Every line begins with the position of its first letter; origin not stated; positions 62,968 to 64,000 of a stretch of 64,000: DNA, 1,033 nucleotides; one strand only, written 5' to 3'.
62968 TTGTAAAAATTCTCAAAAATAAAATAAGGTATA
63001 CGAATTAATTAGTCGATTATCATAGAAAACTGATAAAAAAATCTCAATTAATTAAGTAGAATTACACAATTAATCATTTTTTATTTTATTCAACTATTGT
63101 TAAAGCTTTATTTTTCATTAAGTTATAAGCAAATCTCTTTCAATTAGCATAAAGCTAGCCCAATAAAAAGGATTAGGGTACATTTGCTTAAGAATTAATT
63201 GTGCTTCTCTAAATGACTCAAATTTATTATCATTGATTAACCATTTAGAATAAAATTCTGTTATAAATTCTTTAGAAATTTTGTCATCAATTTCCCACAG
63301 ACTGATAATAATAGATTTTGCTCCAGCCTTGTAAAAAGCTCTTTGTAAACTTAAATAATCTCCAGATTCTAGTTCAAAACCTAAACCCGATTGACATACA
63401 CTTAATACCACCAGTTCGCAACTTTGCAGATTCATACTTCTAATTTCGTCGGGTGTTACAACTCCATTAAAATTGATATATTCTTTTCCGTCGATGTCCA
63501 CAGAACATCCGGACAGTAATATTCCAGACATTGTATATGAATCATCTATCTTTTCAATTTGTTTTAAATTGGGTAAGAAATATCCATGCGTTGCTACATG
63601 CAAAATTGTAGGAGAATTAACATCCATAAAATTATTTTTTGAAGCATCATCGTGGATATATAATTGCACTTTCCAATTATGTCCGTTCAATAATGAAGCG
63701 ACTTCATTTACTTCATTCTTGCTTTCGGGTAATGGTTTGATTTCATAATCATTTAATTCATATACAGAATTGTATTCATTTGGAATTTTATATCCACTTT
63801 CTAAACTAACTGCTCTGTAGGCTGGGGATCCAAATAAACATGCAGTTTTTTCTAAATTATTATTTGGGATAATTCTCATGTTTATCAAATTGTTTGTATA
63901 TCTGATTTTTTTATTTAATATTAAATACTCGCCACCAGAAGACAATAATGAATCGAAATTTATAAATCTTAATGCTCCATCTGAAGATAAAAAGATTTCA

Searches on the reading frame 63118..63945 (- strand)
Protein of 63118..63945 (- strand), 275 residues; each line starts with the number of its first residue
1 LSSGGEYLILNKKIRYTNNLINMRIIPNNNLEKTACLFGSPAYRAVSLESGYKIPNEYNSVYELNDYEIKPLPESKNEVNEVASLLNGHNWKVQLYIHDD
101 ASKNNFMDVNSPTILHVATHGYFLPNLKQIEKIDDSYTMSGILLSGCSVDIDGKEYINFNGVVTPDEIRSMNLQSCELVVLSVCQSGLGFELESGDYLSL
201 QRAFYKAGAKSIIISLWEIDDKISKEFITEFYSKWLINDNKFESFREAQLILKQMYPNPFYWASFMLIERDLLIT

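Call 3: search_protein_families(library=pfam, proteins=[window:63118-63945:-], max_evalue=0.1)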
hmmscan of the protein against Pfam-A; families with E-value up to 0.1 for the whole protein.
window:63118-63945:- (275 aa): 2 families
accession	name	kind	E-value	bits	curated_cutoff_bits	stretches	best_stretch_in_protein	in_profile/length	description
PF12770.12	CHAT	-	3.6e-41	141.9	24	1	3-268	46-287/289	CHAT domain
PF22374.1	Clospo_01618-like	-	0.025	15.3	27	1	92-162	36-109/127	Clospo_01618-like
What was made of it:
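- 63118..64000 (-): 3' part of a TPR-CHAT protease gene (runs off the window), with catalytic His (HVATHGY) and Cys (LSVCQSG) intact. Pfam CHAT E 3.6e-41 (call 3).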

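Call 5: search_protein_families(library=ncbifam, proteins=[window:63118-63945:-], max_evalue=0.1)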
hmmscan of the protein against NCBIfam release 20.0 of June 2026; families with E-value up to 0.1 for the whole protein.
window:63118-63945:- (275 aa): 1 family
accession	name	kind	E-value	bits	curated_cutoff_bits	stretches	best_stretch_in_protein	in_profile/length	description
NF041237.1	CAS_csx29_CRASP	exception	0.00013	21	300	1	178-235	569-628/670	type III-E CRISPR-associated TPR-CHAT protein Csx29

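Call 6: search_protein_families(library=padloc, proteins=[window:63118-63945:-], max_evalue=0.1)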
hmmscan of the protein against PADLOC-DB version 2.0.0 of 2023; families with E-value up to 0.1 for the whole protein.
window:63118-63945:- (275 aa): 0 families

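Call 7: search_protein_families(library=phrogs, proteins=[window:63118-63945:-], max_evalue=0.1)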
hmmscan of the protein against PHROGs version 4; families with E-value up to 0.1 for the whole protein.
window:63118-63945:- (275 aa): 0 families
